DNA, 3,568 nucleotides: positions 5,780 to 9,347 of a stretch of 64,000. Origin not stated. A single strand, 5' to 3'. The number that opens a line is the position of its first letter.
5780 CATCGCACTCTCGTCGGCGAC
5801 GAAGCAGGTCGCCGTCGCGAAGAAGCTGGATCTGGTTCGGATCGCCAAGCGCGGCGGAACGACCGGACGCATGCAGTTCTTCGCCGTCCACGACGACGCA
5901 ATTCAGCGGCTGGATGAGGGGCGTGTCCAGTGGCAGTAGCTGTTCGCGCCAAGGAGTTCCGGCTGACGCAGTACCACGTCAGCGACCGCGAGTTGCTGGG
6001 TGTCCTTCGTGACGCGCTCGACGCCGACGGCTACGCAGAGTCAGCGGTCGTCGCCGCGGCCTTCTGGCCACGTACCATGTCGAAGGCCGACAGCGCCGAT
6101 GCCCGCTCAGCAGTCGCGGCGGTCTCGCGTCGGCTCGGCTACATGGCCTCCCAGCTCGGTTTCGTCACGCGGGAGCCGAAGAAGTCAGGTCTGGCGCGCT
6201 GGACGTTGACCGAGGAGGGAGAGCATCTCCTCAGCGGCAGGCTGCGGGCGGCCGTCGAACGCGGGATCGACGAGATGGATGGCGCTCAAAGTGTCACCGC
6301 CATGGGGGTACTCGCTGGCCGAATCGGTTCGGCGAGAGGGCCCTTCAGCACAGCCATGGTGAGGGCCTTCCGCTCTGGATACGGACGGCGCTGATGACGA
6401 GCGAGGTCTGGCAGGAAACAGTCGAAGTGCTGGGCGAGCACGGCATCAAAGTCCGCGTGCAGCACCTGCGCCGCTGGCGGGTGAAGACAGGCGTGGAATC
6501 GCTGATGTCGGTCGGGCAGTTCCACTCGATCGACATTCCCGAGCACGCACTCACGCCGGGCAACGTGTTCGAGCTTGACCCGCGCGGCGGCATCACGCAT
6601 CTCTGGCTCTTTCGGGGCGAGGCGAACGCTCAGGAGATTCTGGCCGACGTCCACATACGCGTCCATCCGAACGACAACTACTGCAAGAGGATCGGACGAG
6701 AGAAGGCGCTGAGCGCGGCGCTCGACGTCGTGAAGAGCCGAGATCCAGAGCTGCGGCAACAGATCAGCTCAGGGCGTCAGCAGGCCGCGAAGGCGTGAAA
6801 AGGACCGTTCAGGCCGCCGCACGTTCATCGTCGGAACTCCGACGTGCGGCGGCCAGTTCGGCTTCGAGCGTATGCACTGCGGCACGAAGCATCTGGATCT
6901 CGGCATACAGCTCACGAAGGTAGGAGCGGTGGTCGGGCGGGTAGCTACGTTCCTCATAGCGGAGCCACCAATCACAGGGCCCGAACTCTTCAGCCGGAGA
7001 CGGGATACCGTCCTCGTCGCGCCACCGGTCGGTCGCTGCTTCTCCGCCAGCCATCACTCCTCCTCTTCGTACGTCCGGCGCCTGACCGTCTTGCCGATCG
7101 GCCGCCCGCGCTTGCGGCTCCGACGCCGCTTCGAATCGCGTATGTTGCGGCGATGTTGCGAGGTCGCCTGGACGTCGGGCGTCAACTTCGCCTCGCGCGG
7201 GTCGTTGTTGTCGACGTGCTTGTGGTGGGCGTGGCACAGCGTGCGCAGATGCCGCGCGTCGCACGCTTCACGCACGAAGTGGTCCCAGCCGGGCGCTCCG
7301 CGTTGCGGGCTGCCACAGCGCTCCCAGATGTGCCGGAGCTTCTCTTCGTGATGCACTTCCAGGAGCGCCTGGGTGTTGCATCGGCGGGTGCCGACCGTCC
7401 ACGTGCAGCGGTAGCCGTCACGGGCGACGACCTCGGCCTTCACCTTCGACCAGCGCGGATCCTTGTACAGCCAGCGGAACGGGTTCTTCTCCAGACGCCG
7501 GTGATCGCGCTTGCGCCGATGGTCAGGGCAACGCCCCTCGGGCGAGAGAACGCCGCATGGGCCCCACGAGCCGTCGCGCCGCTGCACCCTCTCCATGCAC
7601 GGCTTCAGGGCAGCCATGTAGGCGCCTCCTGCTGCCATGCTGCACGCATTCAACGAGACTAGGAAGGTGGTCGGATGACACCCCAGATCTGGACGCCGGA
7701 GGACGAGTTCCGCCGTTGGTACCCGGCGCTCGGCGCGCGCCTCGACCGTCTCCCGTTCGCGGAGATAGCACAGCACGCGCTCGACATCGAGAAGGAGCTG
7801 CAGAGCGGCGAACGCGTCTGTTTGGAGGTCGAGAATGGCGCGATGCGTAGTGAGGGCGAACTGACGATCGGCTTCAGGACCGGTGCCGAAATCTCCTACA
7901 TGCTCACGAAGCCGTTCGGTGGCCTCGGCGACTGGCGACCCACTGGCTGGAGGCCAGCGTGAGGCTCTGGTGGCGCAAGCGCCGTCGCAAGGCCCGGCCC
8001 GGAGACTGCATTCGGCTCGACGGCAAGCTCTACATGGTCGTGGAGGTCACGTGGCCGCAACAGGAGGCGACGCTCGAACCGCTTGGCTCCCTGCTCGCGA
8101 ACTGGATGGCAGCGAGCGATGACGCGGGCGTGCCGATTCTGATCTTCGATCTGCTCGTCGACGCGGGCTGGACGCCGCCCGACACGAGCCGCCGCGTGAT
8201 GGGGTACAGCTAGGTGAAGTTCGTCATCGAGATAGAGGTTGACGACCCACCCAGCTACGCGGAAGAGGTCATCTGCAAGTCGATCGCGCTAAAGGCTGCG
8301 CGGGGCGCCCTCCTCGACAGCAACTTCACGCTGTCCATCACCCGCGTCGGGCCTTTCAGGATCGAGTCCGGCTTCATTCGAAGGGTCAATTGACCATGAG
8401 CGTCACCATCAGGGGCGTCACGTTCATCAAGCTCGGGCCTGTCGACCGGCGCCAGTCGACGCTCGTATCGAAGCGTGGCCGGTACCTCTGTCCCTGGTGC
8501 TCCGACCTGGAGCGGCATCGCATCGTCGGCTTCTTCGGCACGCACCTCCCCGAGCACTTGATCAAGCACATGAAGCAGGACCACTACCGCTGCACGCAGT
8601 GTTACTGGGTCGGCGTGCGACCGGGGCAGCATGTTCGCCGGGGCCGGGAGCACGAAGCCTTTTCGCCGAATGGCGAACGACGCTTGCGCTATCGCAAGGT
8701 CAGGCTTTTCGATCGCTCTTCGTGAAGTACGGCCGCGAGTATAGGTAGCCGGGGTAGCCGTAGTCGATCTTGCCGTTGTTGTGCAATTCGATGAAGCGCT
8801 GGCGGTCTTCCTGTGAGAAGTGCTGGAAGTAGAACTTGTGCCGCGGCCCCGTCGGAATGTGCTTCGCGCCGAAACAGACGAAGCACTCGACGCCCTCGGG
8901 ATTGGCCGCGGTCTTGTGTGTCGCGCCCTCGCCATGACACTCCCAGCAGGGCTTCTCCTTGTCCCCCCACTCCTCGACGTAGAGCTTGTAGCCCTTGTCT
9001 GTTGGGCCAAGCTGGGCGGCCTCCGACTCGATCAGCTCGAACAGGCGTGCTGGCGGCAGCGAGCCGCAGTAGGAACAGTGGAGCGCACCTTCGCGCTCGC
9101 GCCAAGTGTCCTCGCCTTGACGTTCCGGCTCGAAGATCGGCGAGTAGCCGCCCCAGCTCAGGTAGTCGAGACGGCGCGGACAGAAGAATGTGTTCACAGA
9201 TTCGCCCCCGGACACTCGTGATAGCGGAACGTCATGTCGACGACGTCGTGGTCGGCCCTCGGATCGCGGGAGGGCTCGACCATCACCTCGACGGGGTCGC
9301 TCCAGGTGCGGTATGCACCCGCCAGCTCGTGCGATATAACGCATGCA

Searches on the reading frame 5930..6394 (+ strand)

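Call 50: search_protein_families(library=pfam, proteins=[window:5930-6394:+], max_evalue=0.01)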
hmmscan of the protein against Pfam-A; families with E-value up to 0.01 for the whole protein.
window:5930-6394:+ (154 aa): 1 family
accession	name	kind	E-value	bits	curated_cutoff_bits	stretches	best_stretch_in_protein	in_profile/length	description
PF22737.1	NNH6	-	0.0011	19.6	27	1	3-109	3-110/114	NACHT N-terminal Helical domain 6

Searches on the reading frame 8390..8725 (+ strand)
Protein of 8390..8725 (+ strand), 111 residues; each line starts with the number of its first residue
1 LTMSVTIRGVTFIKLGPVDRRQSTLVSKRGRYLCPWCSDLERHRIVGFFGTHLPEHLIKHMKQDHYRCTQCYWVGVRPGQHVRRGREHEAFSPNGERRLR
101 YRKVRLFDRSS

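Call 50: search_protein_families(library=pfam, proteins=[window:8390-8725:+], max_evalue=0.01)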
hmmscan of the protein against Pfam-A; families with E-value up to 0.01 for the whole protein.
window:8390-8725:+ (111 aa): 1 family
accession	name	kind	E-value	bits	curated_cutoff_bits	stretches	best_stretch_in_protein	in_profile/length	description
PF25164.1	CoiA_N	-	0.0056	16.6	26.3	0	55-72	6-24/50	Competence protein CoiA, N-terminal domain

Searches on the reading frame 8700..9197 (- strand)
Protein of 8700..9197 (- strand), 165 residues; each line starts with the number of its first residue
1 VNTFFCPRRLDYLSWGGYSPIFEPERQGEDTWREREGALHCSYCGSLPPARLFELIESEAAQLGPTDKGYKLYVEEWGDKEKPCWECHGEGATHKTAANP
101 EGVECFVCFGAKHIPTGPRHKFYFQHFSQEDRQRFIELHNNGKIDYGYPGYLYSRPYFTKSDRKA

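Call 50: search_protein_families(library=pfam, proteins=[window:8700-9197:-], max_evalue=0.01)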
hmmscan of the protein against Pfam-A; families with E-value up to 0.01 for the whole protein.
window:8700-9197:- (165 aa): 2 families
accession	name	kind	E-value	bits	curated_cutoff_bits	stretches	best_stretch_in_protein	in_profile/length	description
PF25169.1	DUF7830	-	0.00067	19.9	27.5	0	102-131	34-63/72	Domain of unknown function (DUF7830)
PF15777.11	Anti-TRAP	-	0.00085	19.7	32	1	79-116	8-44/59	Tryptophan RNA-binding attenuator protein inhibitory protein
